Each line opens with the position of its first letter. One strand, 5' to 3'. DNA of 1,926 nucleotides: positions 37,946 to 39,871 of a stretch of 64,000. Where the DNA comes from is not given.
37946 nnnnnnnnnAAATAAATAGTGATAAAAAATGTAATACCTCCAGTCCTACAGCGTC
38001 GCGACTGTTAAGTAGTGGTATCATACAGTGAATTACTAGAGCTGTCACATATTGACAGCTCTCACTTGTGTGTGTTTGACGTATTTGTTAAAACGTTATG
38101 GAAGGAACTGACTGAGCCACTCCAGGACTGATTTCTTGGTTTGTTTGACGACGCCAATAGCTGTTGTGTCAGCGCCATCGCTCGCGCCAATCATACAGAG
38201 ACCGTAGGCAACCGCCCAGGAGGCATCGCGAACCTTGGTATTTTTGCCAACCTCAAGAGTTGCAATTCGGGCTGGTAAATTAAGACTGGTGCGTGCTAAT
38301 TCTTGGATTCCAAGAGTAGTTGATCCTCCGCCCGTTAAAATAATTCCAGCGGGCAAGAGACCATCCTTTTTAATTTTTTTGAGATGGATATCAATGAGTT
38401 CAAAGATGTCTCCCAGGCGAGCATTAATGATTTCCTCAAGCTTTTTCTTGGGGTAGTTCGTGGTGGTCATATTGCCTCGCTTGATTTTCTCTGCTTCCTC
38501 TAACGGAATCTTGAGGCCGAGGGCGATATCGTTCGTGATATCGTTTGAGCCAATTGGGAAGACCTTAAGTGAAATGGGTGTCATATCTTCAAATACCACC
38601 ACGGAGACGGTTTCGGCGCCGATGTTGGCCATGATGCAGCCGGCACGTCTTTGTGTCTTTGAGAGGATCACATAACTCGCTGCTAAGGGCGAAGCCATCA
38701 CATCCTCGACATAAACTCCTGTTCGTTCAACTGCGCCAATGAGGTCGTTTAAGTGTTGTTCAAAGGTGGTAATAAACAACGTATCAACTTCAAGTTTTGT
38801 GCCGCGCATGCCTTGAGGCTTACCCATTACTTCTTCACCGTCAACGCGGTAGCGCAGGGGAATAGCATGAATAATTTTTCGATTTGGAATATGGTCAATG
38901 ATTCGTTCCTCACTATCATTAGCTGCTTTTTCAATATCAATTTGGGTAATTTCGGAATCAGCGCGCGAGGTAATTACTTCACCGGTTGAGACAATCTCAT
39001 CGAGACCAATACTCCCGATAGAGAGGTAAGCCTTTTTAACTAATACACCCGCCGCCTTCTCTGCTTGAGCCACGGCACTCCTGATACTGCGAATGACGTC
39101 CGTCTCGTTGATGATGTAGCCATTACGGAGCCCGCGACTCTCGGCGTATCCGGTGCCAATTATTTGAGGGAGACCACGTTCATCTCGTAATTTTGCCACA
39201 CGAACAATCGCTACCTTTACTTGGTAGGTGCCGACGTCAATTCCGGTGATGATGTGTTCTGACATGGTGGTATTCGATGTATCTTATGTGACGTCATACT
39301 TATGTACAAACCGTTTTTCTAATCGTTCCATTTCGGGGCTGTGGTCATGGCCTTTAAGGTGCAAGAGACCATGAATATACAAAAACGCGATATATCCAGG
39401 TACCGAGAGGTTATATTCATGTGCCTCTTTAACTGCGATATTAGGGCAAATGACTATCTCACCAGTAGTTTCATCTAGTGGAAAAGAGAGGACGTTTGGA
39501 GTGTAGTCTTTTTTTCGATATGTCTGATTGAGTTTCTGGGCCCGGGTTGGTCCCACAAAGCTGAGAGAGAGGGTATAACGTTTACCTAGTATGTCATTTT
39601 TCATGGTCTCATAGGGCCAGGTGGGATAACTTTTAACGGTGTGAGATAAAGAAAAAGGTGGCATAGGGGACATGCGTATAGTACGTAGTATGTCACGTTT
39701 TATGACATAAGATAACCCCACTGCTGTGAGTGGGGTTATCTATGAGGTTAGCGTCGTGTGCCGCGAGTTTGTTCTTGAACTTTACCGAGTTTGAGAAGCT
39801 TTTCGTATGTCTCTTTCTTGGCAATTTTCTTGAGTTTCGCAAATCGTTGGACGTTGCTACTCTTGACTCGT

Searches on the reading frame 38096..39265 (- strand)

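Call 76: search_protein_families(library=pfam, proteins=[window:38096-39265:-], max_evalue=0.001)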
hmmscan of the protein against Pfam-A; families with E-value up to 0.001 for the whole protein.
window:38096-39265:- (389 aa): 3 families
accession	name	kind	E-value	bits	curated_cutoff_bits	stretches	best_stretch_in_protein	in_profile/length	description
PF14450.12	FtsA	-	9.2e-26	91.1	31.8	2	213-355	3-127/127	Cell division protein FtsA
PF02491.25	SHS2_FTSA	-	3.9e-14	53.2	25.4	1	93-166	9-79/79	SHS2 domain inserted in FTSA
PF11104.14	PilM_2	-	3.1e-09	36.7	27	1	172-337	138-307/340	Type IV pilus assembly protein PilM;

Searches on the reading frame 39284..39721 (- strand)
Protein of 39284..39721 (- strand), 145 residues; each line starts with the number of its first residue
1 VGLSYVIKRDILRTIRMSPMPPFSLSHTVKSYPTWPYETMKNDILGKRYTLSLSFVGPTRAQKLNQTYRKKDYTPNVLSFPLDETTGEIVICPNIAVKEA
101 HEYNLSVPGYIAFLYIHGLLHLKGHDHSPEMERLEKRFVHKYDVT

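Call 76: search_protein_families(library=pfam, proteins=[window:39284-39721:-], max_evalue=0.001)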
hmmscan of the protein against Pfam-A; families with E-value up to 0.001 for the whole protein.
window:39284-39721:- (145 aa): 1 family
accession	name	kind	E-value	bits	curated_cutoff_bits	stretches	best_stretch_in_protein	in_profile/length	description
PF02130.23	YbeY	-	8.2e-25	87.6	25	1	42-133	21-115/129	Endoribonuclease YbeY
